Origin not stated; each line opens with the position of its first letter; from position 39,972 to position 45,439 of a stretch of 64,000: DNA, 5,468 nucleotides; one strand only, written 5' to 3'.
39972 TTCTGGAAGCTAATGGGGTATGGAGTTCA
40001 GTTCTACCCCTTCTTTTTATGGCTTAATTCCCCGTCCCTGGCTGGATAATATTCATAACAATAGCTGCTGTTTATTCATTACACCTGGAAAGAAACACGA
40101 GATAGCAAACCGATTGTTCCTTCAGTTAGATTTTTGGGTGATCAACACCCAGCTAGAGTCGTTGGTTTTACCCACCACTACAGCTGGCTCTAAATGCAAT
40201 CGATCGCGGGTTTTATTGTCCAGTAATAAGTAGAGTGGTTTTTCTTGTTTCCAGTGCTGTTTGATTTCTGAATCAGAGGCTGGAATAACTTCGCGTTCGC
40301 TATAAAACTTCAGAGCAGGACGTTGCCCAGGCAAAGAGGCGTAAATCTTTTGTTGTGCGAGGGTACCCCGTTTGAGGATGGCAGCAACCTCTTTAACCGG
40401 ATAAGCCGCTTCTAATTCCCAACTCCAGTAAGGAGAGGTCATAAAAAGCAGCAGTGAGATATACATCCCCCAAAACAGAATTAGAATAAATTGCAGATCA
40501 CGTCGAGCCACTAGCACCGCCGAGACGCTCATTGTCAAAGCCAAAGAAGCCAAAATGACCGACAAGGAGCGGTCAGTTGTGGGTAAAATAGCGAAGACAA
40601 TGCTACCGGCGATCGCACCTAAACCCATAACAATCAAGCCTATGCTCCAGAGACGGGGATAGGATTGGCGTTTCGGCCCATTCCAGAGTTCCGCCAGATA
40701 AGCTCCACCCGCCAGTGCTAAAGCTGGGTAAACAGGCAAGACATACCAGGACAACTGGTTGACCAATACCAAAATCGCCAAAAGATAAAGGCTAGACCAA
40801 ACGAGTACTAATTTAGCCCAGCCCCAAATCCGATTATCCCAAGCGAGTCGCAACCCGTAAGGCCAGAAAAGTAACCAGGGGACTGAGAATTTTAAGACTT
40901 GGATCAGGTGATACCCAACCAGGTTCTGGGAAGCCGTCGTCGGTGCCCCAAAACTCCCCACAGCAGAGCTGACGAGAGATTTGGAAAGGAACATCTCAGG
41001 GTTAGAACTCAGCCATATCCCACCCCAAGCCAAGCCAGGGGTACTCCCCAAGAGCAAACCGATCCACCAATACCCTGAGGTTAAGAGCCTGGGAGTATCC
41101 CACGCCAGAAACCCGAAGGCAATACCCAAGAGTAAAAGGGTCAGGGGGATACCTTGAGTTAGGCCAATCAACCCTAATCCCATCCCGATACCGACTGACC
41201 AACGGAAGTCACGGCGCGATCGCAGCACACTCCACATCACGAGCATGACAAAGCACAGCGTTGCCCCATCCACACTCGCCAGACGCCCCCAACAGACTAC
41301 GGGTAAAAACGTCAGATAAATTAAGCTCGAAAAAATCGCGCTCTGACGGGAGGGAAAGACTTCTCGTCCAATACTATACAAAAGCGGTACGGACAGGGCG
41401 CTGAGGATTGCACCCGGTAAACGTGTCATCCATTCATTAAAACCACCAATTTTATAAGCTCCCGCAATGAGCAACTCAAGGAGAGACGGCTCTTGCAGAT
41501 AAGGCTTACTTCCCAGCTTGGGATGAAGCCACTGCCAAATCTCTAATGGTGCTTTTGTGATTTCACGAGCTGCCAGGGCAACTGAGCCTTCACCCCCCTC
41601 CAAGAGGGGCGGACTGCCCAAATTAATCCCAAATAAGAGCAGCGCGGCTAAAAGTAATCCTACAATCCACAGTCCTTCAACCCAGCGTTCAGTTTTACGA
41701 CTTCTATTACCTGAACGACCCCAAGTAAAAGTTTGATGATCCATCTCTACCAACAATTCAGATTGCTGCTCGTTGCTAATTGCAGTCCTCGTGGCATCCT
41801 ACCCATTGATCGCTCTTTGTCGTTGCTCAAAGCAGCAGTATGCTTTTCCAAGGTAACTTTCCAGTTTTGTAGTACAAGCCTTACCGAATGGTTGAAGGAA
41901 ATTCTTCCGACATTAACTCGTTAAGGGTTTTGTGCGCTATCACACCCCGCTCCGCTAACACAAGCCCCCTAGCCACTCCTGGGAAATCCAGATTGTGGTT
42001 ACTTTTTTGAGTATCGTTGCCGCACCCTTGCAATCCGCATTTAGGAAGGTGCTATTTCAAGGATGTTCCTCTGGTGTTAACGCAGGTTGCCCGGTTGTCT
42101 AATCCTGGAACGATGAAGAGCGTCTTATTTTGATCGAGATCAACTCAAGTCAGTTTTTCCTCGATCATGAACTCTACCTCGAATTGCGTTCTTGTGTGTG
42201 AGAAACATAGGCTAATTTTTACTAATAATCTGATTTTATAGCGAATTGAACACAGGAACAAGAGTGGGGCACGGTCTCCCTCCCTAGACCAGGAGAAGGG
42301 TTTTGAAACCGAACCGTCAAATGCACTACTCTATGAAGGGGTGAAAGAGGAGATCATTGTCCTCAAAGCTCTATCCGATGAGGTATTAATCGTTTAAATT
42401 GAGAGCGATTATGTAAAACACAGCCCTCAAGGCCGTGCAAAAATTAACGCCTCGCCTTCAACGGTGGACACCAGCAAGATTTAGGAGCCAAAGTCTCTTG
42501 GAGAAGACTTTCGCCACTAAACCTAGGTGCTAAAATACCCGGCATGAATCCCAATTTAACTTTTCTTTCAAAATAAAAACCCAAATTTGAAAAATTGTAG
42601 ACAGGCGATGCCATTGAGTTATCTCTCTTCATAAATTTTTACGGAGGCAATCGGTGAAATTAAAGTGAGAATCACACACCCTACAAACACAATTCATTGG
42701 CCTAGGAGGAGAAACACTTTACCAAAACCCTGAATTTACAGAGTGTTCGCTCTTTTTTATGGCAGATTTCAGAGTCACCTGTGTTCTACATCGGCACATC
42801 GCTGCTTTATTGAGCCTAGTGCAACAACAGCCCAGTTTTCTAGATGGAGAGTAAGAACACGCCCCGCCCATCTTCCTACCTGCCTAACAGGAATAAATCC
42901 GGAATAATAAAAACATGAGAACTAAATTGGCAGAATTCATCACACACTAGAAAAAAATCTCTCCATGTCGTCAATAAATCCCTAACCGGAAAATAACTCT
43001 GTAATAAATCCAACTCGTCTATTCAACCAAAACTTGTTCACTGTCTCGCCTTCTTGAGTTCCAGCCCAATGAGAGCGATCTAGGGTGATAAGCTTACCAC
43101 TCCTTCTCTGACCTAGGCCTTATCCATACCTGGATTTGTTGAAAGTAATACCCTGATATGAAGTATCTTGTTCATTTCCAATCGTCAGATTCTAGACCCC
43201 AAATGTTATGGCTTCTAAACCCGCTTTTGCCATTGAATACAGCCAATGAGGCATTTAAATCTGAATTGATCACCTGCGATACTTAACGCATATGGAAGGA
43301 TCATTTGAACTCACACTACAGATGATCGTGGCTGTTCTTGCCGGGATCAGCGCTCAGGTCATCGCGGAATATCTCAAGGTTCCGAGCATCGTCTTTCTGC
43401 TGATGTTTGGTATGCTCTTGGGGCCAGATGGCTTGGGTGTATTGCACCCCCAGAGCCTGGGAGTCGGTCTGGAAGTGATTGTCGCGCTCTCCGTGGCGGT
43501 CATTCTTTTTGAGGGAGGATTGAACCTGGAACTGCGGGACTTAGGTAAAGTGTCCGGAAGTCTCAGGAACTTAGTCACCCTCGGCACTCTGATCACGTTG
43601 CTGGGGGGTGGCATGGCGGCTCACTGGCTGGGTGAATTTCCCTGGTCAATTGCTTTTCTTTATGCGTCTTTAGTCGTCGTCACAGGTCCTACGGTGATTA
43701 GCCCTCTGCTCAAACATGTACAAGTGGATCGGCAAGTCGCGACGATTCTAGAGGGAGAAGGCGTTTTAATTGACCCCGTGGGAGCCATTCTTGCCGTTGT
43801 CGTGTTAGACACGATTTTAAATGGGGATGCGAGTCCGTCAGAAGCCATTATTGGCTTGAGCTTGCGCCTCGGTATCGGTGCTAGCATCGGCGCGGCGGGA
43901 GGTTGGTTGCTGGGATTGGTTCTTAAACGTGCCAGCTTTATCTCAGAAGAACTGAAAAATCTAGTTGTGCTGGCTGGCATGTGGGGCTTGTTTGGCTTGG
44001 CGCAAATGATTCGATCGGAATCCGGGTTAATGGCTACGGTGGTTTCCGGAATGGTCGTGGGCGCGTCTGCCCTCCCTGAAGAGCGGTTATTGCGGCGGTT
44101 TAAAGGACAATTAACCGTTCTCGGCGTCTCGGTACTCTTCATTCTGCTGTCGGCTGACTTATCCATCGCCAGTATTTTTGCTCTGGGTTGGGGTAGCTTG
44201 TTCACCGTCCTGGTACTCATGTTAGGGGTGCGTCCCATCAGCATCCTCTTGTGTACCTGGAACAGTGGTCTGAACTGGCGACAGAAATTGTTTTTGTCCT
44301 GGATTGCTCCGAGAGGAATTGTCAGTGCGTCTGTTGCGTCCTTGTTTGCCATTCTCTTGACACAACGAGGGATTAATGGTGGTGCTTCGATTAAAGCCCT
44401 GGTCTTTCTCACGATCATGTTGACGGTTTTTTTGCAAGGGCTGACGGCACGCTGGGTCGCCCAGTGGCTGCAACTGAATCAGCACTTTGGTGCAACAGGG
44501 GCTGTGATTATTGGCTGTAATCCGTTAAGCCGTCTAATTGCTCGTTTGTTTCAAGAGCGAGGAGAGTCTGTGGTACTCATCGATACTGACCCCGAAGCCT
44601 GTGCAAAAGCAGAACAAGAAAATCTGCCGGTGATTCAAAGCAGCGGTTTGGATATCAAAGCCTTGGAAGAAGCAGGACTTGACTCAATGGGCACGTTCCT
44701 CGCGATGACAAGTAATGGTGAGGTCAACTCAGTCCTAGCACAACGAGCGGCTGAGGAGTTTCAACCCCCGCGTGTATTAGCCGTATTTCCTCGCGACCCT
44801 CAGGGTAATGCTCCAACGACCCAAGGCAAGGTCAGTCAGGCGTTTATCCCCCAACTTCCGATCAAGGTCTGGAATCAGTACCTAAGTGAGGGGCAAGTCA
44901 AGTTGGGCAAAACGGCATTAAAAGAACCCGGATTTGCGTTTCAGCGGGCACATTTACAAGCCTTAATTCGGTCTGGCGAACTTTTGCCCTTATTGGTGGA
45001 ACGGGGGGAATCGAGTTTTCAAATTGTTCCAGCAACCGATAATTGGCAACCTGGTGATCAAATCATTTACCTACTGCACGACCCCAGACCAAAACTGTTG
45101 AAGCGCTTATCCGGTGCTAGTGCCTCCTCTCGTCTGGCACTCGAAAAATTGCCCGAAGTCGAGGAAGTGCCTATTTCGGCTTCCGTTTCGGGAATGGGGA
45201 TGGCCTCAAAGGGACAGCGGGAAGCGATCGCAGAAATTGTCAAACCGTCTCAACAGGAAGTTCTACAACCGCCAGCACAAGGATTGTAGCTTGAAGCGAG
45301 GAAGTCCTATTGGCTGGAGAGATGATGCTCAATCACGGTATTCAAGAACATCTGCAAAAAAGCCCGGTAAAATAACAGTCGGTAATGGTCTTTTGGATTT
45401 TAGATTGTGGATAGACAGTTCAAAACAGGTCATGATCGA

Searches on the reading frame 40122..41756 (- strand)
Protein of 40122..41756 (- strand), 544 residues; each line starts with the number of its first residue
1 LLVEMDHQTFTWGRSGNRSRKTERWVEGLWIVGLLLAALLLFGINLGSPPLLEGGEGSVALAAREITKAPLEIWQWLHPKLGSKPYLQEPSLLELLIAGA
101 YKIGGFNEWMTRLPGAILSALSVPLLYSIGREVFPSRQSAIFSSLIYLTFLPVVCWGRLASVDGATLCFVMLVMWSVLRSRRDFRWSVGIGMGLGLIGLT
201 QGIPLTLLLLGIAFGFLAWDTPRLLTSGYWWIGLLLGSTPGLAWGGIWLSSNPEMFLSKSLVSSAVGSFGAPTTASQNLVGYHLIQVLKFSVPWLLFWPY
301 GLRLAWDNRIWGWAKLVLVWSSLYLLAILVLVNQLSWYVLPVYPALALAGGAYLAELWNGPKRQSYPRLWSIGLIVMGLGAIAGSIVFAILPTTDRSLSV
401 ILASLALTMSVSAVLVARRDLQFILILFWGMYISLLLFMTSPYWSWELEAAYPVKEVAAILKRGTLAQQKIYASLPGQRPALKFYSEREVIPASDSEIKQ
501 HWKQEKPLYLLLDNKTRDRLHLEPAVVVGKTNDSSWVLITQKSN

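Call 23: search_protein_families(library=pfam, proteins=[window:40122-41756:-], max_evalue=0.001)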
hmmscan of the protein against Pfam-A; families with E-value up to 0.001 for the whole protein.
window:40122-41756:- (544 aa): 2 families
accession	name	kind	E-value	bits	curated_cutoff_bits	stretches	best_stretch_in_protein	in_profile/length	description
PF13231.12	PMT_2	-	2.1e-14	54.5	26.1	1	90-237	3-150/160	Dolichyl-phosphate-mannose-protein mannosyltransferase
PF02366.24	PMT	-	8e-08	32.6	22.7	1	96-222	70-204/245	Dolichyl-phosphate-mannose-protein mannosyltransferase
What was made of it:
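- A PMT/PMT_2-family glycosyltransferase (window 40122..41756, minus strand) lies in the conserved neighbourhood (call 23).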

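Call 80: search_protein_families(library=ncbifam, proteins=[window:40122-41756:-], max_evalue=0.00001)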
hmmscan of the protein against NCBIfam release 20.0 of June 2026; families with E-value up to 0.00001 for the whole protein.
window:40122-41756:- (544 aa): 1 family
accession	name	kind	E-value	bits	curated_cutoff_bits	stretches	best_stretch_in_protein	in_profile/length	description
NF009784.2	PRK13279.1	equivalog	2.7e-07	29.6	567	1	65-446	37-411/539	lipid IV(A) 4-amino-4-deoxy-L-arabinosyltransferase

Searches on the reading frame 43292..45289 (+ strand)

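Call 3: search_protein_families(library=pfam, proteins=[window:43292-45289:+], max_evalue=0.1)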
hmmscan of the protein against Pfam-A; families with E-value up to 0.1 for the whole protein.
window:43292-45289:+ (665 aa): 3 families
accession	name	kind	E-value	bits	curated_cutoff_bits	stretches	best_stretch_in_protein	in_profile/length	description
PF00999.27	Na_H_Exchanger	-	4.1e-55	187.6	26.2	1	12-392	2-375/375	Sodium/hydrogen exchanger, transmembrane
PF02254.24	TrkA_N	-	2.7e-16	60.3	23.8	1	405-498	2-95/116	TrkA-N domain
PF01656.29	CbiA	-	0.023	15.1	25.4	1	415-501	18-111/125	CobQ/CobB/MinD/ParA nucleotide binding domain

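Call 80: search_protein_families(library=ncbifam, proteins=[window:43292-45289:+], max_evalue=0.00001)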
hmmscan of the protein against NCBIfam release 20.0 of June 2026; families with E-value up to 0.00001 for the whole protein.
window:43292-45289:+ (665 aa): 7 families
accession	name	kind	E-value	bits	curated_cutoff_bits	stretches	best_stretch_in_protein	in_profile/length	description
NF003716.0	PRK05326.1-3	equivalog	3.2e-49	167.7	355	1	12-418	12-413/499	potassium/proton antiporter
NF003715.0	PRK05326.1-2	equivalog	2.2e-42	145.2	309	1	9-396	9-392/595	potassium/proton antiporter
NF003714.0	PRK05326.1-1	equivalog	5.3e-26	91.1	471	1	9-395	9-392/577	potassium/proton antiporter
TIGR00831.1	a_cpa1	equivalog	2.9e-13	49.2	279.6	1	12-398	3-412/525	Na+/H+ antiporter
NF007039.0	PRK09496.3-2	equivalog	1.7e-11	43.6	293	1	405-495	4-94/446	Trk system potassium transporter TrkA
NF007043.0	PRK09496.3-6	equivalog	1.9e-07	30.2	384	1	405-485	4-82/445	Trk system potassium transporter TrkA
NF007041.0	PRK09496.3-4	equivalog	1e-06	27.8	386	1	393-486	219-314/450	Trk system potassium transporter TrkA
